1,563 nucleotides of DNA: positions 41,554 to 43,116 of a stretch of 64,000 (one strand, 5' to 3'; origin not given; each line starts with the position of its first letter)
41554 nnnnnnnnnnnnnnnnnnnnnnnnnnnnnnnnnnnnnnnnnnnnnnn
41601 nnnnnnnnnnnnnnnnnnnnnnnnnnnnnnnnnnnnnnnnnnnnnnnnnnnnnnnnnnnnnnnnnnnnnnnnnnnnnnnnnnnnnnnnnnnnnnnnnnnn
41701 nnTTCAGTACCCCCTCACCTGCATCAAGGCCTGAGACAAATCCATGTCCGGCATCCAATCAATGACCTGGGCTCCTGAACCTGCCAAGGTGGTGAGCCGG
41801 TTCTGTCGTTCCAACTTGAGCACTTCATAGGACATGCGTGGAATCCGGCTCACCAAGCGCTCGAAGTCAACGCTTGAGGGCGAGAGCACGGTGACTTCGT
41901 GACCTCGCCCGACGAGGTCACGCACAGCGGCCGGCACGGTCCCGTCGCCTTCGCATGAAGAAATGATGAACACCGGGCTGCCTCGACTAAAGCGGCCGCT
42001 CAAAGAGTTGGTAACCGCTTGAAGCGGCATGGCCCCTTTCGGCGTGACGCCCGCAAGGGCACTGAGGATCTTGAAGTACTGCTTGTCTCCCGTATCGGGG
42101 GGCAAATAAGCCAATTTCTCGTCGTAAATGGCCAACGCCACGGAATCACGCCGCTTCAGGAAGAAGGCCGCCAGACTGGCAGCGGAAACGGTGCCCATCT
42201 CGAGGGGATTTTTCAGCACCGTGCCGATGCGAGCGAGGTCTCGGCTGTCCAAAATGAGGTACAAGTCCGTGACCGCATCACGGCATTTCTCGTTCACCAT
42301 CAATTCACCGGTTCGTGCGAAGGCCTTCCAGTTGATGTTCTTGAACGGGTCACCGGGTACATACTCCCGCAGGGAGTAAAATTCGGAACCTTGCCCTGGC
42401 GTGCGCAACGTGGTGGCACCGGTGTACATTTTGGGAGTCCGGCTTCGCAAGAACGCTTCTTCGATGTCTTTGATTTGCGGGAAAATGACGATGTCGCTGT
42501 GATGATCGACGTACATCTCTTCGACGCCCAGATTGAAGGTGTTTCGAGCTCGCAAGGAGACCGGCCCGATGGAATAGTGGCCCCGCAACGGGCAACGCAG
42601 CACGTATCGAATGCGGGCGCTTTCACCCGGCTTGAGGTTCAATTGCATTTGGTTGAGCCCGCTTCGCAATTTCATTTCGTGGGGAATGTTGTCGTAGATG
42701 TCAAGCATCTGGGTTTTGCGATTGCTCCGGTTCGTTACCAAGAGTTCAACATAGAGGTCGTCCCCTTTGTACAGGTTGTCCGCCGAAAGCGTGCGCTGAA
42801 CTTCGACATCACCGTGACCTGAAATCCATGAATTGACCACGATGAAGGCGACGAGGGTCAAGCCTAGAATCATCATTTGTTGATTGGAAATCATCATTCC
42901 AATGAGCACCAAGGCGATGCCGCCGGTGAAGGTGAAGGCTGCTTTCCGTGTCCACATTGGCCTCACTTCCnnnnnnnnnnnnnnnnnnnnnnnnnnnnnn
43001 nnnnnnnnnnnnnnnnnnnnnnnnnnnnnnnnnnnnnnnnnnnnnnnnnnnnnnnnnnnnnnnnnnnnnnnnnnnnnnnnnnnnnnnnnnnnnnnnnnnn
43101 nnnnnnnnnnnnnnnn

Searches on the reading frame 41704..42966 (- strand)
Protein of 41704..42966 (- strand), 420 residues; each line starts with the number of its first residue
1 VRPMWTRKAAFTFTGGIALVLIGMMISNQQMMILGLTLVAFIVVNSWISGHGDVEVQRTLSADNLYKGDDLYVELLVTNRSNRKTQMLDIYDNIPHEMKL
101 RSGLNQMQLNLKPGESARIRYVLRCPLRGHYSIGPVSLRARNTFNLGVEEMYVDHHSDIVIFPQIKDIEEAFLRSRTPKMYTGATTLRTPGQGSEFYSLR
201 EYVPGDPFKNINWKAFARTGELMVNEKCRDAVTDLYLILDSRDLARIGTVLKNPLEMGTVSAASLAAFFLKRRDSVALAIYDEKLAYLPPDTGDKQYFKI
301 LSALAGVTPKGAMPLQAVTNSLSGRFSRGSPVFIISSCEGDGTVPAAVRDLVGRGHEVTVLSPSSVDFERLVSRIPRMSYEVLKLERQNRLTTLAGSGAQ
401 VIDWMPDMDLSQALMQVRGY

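Call 8: search_protein_families(library=pfam, proteins=[window:41704-42966:-], max_evalue=0.001)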
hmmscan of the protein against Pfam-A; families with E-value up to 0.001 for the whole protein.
window:41704-42966:- (420 aa): 1 family
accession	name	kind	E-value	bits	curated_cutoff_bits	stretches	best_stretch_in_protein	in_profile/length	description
PF01882.25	DUF58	-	1.8e-18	67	23.4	1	199-358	2-163/216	Protein of unknown function DUF58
